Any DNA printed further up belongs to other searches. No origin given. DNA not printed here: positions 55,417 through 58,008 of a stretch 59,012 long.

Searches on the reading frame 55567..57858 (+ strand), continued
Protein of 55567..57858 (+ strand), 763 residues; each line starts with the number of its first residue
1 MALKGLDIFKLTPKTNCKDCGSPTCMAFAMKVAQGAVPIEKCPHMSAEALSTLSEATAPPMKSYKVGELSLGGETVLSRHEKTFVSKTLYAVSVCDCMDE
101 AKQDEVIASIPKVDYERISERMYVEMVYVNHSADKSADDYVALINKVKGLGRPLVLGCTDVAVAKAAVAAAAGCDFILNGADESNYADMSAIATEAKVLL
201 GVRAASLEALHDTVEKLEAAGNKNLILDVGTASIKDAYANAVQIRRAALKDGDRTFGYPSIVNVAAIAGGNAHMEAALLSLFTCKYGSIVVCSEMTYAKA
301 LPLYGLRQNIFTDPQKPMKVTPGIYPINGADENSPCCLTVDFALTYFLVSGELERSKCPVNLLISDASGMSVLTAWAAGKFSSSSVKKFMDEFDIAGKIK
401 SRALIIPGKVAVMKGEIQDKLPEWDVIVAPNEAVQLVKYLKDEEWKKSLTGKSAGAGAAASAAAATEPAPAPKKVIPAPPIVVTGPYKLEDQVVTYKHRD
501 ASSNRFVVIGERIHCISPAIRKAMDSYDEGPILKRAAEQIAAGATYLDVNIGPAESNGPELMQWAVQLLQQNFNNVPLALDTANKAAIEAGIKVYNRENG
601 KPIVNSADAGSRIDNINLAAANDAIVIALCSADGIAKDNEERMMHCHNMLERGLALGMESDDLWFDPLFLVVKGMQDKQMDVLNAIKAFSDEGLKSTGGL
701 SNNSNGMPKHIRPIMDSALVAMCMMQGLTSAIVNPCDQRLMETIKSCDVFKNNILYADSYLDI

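Call 34: find_homologous_proteins(query=L081:13433-15562:+, max_evalue=1e-50)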
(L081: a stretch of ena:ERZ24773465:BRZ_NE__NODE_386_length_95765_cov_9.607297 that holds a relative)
Query L081:13433-15562:+ (709 aa): 8000 proteins with E <= 1e-50 among 8000 candidates; the best 120 are listed.
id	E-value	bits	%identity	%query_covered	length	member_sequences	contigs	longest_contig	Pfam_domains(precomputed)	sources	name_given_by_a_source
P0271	0.0e+0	1606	99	100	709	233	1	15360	PF18537.7,PF19436.5,PF03598.21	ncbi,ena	-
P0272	0.0e+0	1541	95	100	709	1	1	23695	PF18537.7,PF19436.5,PF03598.21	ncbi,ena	-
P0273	0.0e+0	1537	95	100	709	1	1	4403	PF18537.7,PF19436.5,PF03598.21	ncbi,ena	-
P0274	0.0e+0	1536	94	100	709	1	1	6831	PF18537.7,PF19436.5,PF03598.21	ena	-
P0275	0.0e+0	1536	94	100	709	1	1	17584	PF18537.7,PF19436.5,PF03598.21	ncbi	-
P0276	0.0e+0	1535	94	100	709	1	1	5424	PF18537.7,PF19436.5,PF03598.21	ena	-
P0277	0.0e+0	1533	94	100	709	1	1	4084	PF18537.7,PF19436.5,PF03598.21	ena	-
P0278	0.0e+0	1526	94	100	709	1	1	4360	PF18537.7,PF19436.5,PF03598.21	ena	-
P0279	0.0e+0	1522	93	100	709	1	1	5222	PF18537.7,PF19436.5,PF03598.21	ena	-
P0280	0.0e+0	1520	94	100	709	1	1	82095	PF18537.7,PF19436.5,PF03598.21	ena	-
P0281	0.0e+0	1519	94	100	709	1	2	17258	PF18537.7,PF19436.5,PF03598.21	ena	-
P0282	0.0e+0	1519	93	100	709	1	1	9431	PF18537.7,PF19436.5,PF03598.21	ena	-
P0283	0.0e+0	1518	93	100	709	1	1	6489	PF18537.7,PF19436.5,PF03598.21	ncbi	-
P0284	0.0e+0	1513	92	100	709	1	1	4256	PF18537.7,PF19436.5,PF03598.21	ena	-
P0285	0.0e+0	1512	93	100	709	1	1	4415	PF18537.7,PF19436.5,PF03598.21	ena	-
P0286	0.0e+0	1511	93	100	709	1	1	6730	PF18537.7,PF19436.5,PF03598.21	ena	-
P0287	0.0e+0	1511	92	100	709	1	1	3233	PF18537.7,PF19436.5,PF03598.21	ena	-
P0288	0.0e+0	1510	92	100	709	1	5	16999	PF18537.7,PF19436.5,PF03598.21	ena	-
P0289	0.0e+0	1509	92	100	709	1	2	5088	PF18537.7,PF19436.5,PF03598.21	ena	-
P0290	0.0e+0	1508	92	100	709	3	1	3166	PF18537.7,PF19436.5,PF03598.21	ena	-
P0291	0.0e+0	1508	93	100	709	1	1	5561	PF18537.7,PF19436.5,PF03598.21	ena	-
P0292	0.0e+0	1508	92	100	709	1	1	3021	PF18537.7,PF19436.5,PF03598.21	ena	-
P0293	0.0e+0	1507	92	100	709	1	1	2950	PF18537.7,PF19436.5,PF03598.21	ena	-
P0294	0.0e+0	1507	92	100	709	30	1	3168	PF18537.7,PF19436.5,PF03598.21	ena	-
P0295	0.0e+0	1507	93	100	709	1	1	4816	PF18537.7,PF19436.5,PF03598.21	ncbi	-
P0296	0.0e+0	1488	91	100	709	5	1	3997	PF18537.7,PF19436.5,PF03598.21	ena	-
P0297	0.0e+0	1481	91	100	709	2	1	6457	PF18537.7,PF19436.5,PF03598.21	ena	-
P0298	0.0e+0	1480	85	100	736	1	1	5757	PF18537.7,PF19436.5,PF03598.21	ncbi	-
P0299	0.0e+0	1475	90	100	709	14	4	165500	PF18537.7,PF19436.5,PF03598.21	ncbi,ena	-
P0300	0.0e+0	1473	90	100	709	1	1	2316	PF18537.7,PF19436.5,PF03598.21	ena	-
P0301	0.0e+0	1471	90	100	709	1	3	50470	PF18537.7,PF19436.5,PF03598.21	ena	-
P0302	0.0e+0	1466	90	100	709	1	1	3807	PF18537.7,PF19436.5,PF03598.21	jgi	-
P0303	0.0e+0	1465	90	100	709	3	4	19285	PF18537.7,PF19436.5,PF03598.21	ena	-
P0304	0.0e+0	1460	89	100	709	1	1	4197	PF18537.7,PF19436.5,PF03598.21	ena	-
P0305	0.0e+0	1459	89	100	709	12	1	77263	PF18537.7,PF19436.5,PF03598.21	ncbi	-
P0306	0.0e+0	1459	89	100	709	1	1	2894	PF18537.7,PF19436.5,PF03598.21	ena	-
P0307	0.0e+0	1459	89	100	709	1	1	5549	PF18537.7,PF19436.5,PF03598.21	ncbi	-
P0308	0.0e+0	1458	89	100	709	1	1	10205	PF18537.7,PF19436.5,PF03598.21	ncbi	-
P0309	0.0e+0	1458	89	100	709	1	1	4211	PF18537.7,PF19436.5,PF03598.21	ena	-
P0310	0.0e+0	1458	89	100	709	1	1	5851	PF18537.7,PF19436.5,PF03598.21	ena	-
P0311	0.0e+0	1457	89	100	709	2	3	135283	PF18537.7,PF19436.5,PF03598.21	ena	-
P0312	0.0e+0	1457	89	100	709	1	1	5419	PF18537.7,PF19436.5,PF03598.21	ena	-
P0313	0.0e+0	1456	89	100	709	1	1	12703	PF18537.7,PF19436.5,PF03598.21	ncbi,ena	-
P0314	0.0e+0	1456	89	100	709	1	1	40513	PF18537.7,PF19436.5,PF03598.21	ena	-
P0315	0.0e+0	1454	89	100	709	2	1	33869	PF18537.7,PF19436.5,PF03598.21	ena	-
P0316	0.0e+0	1454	89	100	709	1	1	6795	PF18537.7,PF19436.5,PF03598.21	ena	-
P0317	0.0e+0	1452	89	100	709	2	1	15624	PF18537.7,PF19436.5,PF03598.21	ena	-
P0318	0.0e+0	1451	88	100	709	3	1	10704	PF18537.7,PF19436.5,PF03598.21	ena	-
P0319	0.0e+0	1451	89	100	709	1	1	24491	PF18537.7,PF19436.5,PF03598.21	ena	-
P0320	0.0e+0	1451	89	100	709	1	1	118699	PF18537.7,PF19436.5,PF03598.21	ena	-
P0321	0.0e+0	1450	89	100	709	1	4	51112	PF18537.7,PF19436.5,PF03598.21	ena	-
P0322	0.0e+0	1450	88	100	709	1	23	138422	PF18537.7,PF19436.5,PF03598.21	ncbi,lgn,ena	-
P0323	0.0e+0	1449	89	100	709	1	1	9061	PF18537.7,PF19436.5,PF03598.21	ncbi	-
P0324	0.0e+0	1448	88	100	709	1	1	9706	PF18537.7,PF19436.5,PF03598.21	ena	-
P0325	0.0e+0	1448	88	100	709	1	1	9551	PF18537.7,PF19436.5,PF03598.21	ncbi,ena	-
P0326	0.0e+0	1448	88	100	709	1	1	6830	PF18537.7,PF19436.5,PF03598.21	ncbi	-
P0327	0.0e+0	1448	89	100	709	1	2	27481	PF18537.7,PF19436.5,PF03598.21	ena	-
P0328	0.0e+0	1447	89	100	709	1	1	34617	PF18537.7,PF19436.5,PF03598.21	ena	-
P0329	0.0e+0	1447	89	100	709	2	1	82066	PF18537.7,PF19436.5,PF03598.21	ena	-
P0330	0.0e+0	1447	89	100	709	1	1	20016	PF18537.7,PF19436.5,PF03598.21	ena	-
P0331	0.0e+0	1447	88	100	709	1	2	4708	PF18537.7,PF19436.5,PF03598.21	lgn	-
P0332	0.0e+0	1446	88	100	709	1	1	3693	PF18537.7,PF19436.5,PF03598.21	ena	-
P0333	0.0e+0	1445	88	100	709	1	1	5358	PF18537.7,PF19436.5,PF03598.21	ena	-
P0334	0.0e+0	1445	88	100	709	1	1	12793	PF18537.7,PF19436.5,PF03598.21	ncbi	-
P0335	0.0e+0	1445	88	100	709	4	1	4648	PF18537.7,PF19436.5,PF03598.21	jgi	-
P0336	0.0e+0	1445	89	100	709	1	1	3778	PF18537.7,PF19436.5,PF03598.21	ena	-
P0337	0.0e+0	1445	89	100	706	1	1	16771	PF18537.7,PF19436.5,PF03598.21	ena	-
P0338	0.0e+0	1444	88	100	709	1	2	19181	PF18537.7,PF19436.5,PF03598.21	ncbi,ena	-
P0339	0.0e+0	1444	89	100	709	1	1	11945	PF18537.7,PF19436.5,PF03598.21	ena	-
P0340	0.0e+0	1444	88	100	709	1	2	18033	PF18537.7,PF19436.5,PF03598.21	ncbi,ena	-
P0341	0.0e+0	1443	88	100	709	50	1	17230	PF18537.7,PF19436.5,PF03598.21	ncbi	-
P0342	0.0e+0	1442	88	100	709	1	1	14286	PF18537.7,PF19436.5,PF03598.21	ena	-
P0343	0.0e+0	1442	88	100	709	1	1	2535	PF18537.7,PF19436.5,PF03598.21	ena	-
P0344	0.0e+0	1442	88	100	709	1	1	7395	PF18537.7,PF19436.5,PF03598.21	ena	-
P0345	0.0e+0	1442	88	100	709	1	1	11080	PF18537.7,PF19436.5,PF03598.21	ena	-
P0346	0.0e+0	1441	88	100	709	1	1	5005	PF18537.7,PF19436.5,PF03598.21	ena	-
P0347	0.0e+0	1441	88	100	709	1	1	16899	PF18537.7,PF19436.5,PF03598.21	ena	-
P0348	0.0e+0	1439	88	100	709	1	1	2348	PF18537.7,PF19436.5,PF03598.21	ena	-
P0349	0.0e+0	1439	88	100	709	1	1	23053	PF18537.7,PF19436.5,PF03598.21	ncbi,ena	-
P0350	0.0e+0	1438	88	100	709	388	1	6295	PF18537.7,PF19436.5,PF03598.21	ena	-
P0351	0.0e+0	1436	88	100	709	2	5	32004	PF18537.7,PF19436.5,PF03598.21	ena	-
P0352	0.0e+0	1436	87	100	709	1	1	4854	PF18537.7,PF19436.5,PF03598.21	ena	-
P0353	0.0e+0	1435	87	100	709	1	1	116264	PF18537.7,PF19436.5,PF03598.21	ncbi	-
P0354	0.0e+0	1435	87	100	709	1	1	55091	PF18537.7,PF19436.5,PF03598.21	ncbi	-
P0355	0.0e+0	1434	87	100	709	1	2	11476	PF18537.7,PF19436.5,PF03598.21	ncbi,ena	-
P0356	0.0e+0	1434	88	100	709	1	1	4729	PF18537.7,PF19436.5,PF03598.21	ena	-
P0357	0.0e+0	1433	88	100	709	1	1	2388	PF18537.7,PF19436.5,PF03598.21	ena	-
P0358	0.0e+0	1433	87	100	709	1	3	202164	PF18537.7,PF19436.5,PF03598.21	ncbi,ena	-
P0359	0.0e+0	1433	88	100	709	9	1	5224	PF18537.7,PF19436.5,PF03598.21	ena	-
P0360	0.0e+0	1432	88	100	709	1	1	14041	PF18537.7,PF19436.5,PF03598.21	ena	-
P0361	0.0e+0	1431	88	100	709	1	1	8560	PF18537.7,PF19436.5,PF03598.21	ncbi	-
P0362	0.0e+0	1431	88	100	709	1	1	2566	PF18537.7,PF19436.5,PF03598.21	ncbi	-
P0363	0.0e+0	1431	88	100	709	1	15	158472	PF18537.7,PF19436.5,PF03598.21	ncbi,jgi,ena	-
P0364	0.0e+0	1431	87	100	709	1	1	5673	PF18537.7,PF19436.5,PF03598.21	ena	-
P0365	0.0e+0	1431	88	100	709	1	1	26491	PF18537.7,PF19436.5,PF03598.21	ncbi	-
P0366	0.0e+0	1430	88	100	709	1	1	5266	PF18537.7,PF19436.5,PF03598.21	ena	-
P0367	0.0e+0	1429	88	100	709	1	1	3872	PF18537.7,PF19436.5,PF03598.21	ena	-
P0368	0.0e+0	1428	87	100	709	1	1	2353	PF18537.7,PF19436.5,PF03598.21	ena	-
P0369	0.0e+0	1428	87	100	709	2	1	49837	PF18537.7,PF19436.5,PF03598.21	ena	-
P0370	0.0e+0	1427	88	100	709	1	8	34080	PF18537.7,PF19436.5,PF03598.21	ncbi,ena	-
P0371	0.0e+0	1427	88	100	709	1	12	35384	PF18537.7,PF19436.5,PF03598.21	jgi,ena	-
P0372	0.0e+0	1427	87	100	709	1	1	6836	PF18537.7,PF19436.5,PF03598.21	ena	-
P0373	0.0e+0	1424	87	100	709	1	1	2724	PF18537.7,PF19436.5,PF03598.21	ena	-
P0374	0.0e+0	1424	87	100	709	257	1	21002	PF18537.7,PF19436.5,PF03598.21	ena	-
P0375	0.0e+0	1424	87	100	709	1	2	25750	PF18537.7,PF19436.5,PF03598.21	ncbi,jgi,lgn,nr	ncbi:MAG: CO dehydrogenase/CO-methylating acetyl-CoA synthase complex subunit beta [Oscillospiraceae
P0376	0.0e+0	1424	88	100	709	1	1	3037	PF18537.7,PF19436.5,PF03598.21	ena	-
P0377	0.0e+0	1421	87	100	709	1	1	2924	PF18537.7,PF19436.5,PF03598.21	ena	-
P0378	0.0e+0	1421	87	100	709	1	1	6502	PF18537.7,PF19436.5,PF03598.21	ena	-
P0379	0.0e+0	1419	87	100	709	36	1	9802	PF18537.7,PF19436.5,PF03598.21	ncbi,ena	-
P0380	0.0e+0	1419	87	100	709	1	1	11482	PF18537.7,PF19436.5,PF03598.21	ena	-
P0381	0.0e+0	1417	87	100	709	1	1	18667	PF18537.7,PF19436.5,PF03598.21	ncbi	-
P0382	0.0e+0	1417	87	100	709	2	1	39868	PF18537.7,PF19436.5,PF03598.21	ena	-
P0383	0.0e+0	1416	87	100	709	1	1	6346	PF18537.7,PF19436.5,PF03598.21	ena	-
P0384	0.0e+0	1416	87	100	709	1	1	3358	PF18537.7,PF19436.5,PF03598.21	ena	-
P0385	0.0e+0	1415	87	100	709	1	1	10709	PF18537.7,PF19436.5,PF03598.21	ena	-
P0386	0.0e+0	1413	87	100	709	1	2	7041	PF18537.7,PF19436.5,PF03598.21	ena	-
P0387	0.0e+0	1412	87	100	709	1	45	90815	PF18537.7,PF19436.5,PF03598.21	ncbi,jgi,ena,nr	ncbi:MAG: CO dehydrogenase/CO-methylating acetyl-CoA synthase complex subunit beta [Oscillospiraceae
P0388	0.0e+0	1410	87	100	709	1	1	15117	PF18537.7,PF19436.5,PF03598.21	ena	-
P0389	0.0e+0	1410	87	100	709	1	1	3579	PF18537.7,PF19436.5,PF03598.21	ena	-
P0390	0.0e+0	1409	86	100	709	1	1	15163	PF18537.7,PF19436.5,PF03598.21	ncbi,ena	-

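Call 35: find_encoding_contigs(protein=P0322, flank=10000, max_places=10)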
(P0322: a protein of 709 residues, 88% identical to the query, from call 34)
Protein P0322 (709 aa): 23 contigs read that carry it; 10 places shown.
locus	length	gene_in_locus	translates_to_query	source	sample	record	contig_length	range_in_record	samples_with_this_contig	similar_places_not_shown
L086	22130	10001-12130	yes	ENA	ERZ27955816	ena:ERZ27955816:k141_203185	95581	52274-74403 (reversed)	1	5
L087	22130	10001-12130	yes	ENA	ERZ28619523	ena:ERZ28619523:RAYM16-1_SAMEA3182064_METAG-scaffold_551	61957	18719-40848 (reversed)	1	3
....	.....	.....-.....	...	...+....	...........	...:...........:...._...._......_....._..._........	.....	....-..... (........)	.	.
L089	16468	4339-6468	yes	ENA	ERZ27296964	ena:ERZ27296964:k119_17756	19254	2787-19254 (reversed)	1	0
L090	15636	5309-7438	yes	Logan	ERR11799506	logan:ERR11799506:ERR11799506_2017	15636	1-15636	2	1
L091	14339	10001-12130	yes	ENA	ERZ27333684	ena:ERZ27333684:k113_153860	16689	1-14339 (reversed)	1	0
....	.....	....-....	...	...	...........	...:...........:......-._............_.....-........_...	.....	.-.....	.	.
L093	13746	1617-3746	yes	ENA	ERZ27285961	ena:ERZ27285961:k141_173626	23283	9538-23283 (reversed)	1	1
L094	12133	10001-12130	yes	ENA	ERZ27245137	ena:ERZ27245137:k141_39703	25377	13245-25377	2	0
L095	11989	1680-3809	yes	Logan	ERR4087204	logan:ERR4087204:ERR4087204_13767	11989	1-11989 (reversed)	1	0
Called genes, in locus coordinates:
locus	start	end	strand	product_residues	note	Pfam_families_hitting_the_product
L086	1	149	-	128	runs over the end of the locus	-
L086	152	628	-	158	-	PF16152:DUF4860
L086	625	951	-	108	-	-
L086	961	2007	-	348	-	PF00482:T2SSF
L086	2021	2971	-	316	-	PF01841:Transglut_core, PF04473:DUF553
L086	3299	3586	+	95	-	PF26551:DUF8180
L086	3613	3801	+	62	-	PF10133:CooT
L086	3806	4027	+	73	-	-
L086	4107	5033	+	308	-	PF02219:MTHFR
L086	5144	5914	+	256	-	PF01656:CbiA, PF02374:ArsA_ATPase (weak), PF10609:ParA (faint), PF13614:AAA_31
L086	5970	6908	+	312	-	PF03599:CdhD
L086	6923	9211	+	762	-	PF04060:FeS, PF03599:CdhD, PF00809:Pterin_bind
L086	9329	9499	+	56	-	-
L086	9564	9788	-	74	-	PF14354:Lar_restr_allev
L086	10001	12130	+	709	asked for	PF18537:CODH_A_N, PF03598:CdhC, PF19436:ACS_CODH_B_C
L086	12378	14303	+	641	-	PF00111:Fer2, PF17650:RACo_linker, PF17651:Raco_middle, PF14574:RACo_C_ter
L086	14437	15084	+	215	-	PF12654:DUF3786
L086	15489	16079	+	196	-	PF07155:ECF-ribofla_trS, PF12822:ECF_trnsprt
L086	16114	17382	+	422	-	PF08245:Mur_ligase_M, PF02875:Mur_ligase_C, PF27239:FOL3_C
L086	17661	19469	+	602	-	PF01268:FTHFS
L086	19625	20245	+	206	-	PF04961:FTCD_C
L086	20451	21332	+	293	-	PF00763:THF_DHG_CYH, PF02882:THF_DHG_CYH_C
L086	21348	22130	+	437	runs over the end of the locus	PF07613:DUF1576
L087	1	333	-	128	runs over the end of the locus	-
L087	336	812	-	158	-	PF16152:DUF4860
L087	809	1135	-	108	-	-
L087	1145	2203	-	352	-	-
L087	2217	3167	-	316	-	PF01841:Transglut_core, PF04473:DUF553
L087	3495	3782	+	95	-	PF26551:DUF8180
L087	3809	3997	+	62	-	PF10133:CooT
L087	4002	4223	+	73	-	-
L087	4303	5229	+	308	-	PF02219:MTHFR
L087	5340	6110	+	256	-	PF01656:CbiA, PF02374:ArsA_ATPase (weak), PF10609:ParA (faint), PF13614:AAA_31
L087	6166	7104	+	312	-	PF03599:CdhD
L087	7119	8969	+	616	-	-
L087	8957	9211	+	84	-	-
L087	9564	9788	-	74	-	PF14354:Lar_restr_allev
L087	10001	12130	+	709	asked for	PF18537:CODH_A_N, PF03598:CdhC, PF19436:ACS_CODH_B_C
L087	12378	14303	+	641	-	PF00111:Fer2, PF17650:RACo_linker, PF17651:Raco_middle, PF14574:RACo_C_ter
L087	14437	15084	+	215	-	PF12654:DUF3786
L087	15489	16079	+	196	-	PF07155:ECF-ribofla_trS, PF12822:ECF_trnsprt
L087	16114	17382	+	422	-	PF08245:Mur_ligase_M, PF02875:Mur_ligase_C, PF27239:FOL3_C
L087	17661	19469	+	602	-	PF01268:FTHFS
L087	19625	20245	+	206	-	PF04961:FTCD_C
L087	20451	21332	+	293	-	PF00763:THF_DHG_CYH, PF02882:THF_DHG_CYH_C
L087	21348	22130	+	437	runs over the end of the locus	PF07613:DUF1576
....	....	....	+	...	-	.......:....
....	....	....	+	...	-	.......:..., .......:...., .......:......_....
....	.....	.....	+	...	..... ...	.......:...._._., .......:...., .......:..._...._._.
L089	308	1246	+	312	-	PF03599:CdhD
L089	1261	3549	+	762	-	PF04060:FeS, PF03599:CdhD, PF00809:Pterin_bind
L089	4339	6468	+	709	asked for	PF18537:CODH_A_N, PF03598:CdhC, PF19436:ACS_CODH_B_C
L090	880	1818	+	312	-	PF03599:CdhD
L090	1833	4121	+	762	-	PF04060:FeS, PF03599:CdhD, PF00809:Pterin_bind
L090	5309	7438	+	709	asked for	PF18537:CODH_A_N, PF03598:CdhC, PF19436:ACS_CODH_B_C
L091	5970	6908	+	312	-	PF03599:CdhD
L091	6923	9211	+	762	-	PF04060:FeS, PF03599:CdhD, PF00809:Pterin_bind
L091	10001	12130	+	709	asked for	PF18537:CODH_A_N, PF03598:CdhC, PF19436:ACS_CODH_B_C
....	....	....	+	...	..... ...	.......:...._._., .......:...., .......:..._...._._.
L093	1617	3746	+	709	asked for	PF18537:CODH_A_N, PF03598:CdhC, PF19436:ACS_CODH_B_C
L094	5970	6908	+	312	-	PF03599:CdhD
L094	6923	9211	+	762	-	PF04060:FeS, PF03599:CdhD, PF00809:Pterin_bind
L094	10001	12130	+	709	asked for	PF18537:CODH_A_N, PF03598:CdhC, PF19436:ACS_CODH_B_C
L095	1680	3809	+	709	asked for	PF18537:CODH_A_N, PF03598:CdhC, PF19436:ACS_CODH_B_C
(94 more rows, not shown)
